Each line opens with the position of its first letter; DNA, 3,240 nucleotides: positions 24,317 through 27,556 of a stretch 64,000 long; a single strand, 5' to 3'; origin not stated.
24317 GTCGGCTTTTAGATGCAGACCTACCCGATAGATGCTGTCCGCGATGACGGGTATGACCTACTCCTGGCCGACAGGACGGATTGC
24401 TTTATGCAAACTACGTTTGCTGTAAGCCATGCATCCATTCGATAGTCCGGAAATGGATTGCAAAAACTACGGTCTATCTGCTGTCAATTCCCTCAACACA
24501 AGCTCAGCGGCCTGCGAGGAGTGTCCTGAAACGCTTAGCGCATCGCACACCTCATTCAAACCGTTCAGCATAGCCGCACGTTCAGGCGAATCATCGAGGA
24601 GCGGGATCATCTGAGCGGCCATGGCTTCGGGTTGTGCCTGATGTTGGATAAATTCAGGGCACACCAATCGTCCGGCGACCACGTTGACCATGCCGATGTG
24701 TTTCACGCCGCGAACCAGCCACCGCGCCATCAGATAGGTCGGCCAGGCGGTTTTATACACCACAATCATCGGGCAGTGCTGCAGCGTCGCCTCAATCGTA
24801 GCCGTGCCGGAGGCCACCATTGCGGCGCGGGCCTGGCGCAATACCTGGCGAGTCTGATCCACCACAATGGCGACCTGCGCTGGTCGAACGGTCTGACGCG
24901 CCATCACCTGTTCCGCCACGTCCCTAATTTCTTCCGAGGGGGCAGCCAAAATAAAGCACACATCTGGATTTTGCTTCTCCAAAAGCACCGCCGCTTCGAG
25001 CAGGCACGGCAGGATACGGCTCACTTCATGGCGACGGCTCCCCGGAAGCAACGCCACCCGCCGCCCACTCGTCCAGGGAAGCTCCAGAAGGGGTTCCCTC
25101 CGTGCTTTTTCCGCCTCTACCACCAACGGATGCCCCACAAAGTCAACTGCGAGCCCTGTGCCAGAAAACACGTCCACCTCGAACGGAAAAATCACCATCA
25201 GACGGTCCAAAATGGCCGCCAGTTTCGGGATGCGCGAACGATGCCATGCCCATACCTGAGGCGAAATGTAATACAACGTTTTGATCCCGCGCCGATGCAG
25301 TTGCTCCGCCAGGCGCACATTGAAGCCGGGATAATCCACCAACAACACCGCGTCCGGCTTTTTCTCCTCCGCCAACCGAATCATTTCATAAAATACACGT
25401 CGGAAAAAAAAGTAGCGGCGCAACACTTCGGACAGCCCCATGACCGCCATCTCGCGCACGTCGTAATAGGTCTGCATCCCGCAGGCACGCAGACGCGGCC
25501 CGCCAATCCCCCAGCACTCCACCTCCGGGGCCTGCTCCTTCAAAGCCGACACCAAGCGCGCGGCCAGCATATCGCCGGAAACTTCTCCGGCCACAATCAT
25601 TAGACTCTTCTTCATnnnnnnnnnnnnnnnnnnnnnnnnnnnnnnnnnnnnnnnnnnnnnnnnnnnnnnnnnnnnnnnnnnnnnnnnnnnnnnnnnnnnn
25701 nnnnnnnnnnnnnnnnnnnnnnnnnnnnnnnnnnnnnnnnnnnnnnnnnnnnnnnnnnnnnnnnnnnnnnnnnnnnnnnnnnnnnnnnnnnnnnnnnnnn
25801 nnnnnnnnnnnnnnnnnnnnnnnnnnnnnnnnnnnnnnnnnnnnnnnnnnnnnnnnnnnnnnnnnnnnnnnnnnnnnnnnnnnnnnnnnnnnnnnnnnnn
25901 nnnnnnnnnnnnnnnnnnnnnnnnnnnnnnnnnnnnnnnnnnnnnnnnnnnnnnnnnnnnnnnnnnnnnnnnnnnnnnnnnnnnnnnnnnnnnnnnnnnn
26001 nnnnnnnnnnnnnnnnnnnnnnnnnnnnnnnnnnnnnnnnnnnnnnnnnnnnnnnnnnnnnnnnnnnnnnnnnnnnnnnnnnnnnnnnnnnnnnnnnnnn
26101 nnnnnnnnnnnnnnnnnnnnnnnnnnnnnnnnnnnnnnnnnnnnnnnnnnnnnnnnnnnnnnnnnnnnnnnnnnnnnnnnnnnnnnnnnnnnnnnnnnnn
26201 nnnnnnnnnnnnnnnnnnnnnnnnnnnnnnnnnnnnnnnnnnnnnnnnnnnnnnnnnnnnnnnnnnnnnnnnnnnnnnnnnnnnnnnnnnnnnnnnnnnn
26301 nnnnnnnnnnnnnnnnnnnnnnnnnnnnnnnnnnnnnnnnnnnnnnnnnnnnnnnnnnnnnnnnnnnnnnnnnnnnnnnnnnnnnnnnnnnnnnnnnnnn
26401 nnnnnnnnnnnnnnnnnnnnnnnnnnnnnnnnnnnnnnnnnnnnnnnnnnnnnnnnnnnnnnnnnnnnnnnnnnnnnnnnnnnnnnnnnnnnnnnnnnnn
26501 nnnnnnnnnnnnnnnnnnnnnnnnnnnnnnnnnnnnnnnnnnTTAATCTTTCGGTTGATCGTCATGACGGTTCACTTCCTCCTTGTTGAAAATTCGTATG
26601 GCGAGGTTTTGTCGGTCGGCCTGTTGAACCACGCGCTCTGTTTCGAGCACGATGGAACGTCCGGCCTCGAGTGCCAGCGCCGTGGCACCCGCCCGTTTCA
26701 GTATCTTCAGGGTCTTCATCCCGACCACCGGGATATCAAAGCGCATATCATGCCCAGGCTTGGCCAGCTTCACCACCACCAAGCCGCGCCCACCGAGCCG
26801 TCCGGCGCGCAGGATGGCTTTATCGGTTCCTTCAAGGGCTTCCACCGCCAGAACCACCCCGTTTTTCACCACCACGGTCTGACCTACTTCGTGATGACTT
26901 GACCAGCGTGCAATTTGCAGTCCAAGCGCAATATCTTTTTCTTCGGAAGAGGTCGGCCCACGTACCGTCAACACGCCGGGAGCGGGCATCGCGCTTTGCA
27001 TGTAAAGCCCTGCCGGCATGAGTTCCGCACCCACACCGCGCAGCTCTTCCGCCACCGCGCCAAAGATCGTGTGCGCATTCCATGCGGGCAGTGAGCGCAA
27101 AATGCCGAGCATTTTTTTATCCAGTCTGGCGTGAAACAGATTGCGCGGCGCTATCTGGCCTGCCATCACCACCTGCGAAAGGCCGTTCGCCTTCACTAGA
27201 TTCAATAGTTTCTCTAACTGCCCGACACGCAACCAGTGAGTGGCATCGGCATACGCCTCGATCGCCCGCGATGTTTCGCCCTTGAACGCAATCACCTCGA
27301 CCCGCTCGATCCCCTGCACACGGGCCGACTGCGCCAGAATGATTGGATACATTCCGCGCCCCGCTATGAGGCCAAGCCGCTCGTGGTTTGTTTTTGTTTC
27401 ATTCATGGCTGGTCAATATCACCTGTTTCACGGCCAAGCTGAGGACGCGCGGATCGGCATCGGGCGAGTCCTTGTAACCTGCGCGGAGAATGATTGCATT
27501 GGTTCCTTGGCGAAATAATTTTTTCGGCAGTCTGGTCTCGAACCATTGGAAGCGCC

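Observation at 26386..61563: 15-bp palindrome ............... iterated both between genes and inside proteins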

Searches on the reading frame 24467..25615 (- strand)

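Call 8: search_protein_families(library=pfam, proteins=[window:24467-25615:-])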
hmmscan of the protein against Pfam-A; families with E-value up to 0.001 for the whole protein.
window:24467-25615:- (382 aa): 1 family
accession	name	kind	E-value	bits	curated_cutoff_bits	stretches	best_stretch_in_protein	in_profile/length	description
PF02684.21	LpxB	-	2e-90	303.8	22.6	1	6-345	2-344/374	Lipid-A-disaccharide synthetase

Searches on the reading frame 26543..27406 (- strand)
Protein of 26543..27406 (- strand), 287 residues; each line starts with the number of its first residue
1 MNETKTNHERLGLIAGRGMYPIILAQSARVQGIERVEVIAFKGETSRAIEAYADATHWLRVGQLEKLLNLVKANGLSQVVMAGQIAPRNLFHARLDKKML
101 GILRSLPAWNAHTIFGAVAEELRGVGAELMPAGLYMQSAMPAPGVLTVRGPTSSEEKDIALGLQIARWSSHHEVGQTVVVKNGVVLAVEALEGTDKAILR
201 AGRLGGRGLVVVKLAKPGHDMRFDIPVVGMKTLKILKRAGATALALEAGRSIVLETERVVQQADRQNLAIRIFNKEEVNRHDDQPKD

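Call 8: search_protein_families(library=pfam, proteins=[window:26543-27406:-])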
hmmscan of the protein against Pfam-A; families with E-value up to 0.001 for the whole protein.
window:26543-27406:- (287 aa): 2 families
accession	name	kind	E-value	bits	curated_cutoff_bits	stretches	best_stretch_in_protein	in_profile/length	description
PF06230.17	LpxI_C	-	5.9e-43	146.3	25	1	143-270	2-130/131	LpxI C-terminal domain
PF17930.7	LpxI_N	-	1.8e-27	96.3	25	1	10-136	1-126/129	LpxI N-terminal domain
